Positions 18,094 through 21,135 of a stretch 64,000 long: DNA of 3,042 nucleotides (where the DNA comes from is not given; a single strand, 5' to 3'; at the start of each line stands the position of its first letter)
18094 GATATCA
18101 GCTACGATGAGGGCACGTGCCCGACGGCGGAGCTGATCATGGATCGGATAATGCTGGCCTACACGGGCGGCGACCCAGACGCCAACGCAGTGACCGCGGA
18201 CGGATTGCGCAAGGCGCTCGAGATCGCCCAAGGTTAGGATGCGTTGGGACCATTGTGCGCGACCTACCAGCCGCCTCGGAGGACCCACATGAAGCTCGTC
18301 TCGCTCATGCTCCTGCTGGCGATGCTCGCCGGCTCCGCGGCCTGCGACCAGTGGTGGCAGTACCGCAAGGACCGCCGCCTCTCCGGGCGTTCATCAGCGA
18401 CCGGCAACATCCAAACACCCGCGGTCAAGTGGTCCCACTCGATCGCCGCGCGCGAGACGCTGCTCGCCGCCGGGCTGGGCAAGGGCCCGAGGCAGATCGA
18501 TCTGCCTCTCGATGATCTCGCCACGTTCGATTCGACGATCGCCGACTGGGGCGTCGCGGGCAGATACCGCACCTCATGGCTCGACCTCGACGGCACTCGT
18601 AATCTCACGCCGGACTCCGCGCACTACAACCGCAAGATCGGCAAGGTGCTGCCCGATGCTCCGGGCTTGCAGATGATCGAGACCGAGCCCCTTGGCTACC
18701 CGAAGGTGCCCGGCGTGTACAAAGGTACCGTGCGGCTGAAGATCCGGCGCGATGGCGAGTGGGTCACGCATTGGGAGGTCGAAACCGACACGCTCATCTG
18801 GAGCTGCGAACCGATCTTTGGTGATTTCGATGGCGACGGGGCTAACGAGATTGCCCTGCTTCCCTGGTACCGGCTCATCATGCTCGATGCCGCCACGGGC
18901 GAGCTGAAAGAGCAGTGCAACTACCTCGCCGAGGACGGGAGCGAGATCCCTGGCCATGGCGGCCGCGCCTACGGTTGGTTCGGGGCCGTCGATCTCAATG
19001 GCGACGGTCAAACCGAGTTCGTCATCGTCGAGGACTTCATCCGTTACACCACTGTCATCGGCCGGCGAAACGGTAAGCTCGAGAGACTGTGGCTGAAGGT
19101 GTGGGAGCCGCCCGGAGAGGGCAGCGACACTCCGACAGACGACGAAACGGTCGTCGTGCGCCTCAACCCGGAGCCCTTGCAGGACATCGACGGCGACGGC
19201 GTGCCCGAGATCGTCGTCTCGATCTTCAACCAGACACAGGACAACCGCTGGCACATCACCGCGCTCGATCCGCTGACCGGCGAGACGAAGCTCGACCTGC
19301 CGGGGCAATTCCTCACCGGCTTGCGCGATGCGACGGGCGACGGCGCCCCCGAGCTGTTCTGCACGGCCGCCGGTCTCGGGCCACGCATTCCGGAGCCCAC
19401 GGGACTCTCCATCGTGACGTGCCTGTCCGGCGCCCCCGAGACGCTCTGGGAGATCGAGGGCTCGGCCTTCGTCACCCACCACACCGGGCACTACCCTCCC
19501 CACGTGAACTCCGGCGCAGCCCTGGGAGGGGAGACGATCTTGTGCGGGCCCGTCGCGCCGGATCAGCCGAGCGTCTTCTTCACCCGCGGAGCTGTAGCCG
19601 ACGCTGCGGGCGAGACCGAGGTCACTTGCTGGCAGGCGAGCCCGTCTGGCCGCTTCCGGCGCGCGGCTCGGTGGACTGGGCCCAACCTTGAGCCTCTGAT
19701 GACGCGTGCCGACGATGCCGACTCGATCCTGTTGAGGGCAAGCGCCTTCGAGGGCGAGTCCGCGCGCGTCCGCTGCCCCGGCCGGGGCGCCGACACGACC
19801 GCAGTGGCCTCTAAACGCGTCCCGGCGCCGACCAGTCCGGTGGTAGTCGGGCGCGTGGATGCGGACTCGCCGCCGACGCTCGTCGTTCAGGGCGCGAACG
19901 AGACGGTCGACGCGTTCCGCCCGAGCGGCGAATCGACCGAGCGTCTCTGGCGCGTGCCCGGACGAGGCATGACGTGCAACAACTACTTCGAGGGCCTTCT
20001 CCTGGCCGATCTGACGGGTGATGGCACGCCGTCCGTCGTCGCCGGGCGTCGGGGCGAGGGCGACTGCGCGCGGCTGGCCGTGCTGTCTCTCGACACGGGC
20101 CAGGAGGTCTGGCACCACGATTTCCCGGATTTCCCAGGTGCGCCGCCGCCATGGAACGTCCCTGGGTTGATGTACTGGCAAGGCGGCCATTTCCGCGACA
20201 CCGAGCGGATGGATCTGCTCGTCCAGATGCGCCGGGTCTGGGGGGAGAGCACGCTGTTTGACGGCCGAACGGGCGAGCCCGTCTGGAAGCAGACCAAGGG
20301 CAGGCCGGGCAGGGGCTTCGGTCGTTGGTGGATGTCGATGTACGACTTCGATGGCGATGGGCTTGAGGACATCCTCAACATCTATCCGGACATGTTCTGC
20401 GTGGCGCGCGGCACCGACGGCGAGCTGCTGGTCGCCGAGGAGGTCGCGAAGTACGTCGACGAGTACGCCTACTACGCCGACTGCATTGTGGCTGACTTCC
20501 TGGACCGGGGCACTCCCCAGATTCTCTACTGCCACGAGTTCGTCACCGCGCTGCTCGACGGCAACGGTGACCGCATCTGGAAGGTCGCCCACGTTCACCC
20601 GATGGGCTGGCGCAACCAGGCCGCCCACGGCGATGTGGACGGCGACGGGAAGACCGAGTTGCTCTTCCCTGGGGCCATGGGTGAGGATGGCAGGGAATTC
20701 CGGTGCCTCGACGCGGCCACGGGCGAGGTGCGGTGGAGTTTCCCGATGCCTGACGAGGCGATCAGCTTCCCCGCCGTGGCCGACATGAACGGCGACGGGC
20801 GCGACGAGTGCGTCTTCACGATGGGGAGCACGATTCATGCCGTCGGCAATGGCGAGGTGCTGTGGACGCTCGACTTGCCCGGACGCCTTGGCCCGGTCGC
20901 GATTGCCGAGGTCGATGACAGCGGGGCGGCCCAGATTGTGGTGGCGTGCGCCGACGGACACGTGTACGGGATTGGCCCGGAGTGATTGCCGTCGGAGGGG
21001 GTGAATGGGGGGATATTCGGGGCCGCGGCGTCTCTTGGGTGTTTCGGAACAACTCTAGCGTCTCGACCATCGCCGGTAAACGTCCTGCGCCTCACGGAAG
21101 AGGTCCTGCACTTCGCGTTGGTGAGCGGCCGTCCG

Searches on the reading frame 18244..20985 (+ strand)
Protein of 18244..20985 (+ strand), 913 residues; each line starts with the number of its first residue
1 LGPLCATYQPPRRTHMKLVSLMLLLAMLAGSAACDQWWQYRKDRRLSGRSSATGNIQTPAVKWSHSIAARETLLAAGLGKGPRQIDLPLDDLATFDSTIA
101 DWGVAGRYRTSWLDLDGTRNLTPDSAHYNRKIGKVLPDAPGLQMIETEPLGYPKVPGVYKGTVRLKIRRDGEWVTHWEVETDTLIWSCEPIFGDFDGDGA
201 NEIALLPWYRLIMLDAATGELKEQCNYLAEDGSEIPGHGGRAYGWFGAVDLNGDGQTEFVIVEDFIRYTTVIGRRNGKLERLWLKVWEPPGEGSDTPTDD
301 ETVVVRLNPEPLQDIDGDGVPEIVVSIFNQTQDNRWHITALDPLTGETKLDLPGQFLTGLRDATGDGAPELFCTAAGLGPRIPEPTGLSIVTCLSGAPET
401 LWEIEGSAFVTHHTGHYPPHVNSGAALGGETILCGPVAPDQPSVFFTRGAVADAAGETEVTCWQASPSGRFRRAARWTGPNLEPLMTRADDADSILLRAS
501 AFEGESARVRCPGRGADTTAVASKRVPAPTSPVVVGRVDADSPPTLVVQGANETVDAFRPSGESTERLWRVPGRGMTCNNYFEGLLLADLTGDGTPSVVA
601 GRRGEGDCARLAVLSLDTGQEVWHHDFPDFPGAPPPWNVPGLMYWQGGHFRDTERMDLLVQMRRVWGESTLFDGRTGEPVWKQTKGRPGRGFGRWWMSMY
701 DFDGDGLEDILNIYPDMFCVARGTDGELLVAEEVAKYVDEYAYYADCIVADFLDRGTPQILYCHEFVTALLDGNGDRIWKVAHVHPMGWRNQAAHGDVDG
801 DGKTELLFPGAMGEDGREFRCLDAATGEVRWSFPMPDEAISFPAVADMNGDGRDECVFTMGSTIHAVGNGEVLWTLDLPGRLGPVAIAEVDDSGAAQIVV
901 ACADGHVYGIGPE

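Call 6: search_protein_families(library=pfam, proteins=[window:18244-20985:+], max_evalue=0.001)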
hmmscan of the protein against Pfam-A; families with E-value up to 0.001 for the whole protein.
window:18244-20985:+ (913 aa): 3 families
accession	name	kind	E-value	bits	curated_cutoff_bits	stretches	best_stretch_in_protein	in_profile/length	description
PF13517.12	FG-GAP_3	-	2.7e-21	76.4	26.9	0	655-711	7-60/61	FG-GAP-like repeat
PF01839.29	FG-GAP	-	1.8e-14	53.7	22.1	0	792-807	4-19/37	FG-GAP repeat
PF13360.13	PQQ_2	-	5.4e-08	33.2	27.6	1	767-911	5-134/233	Outer membrane protein assembly factor BamB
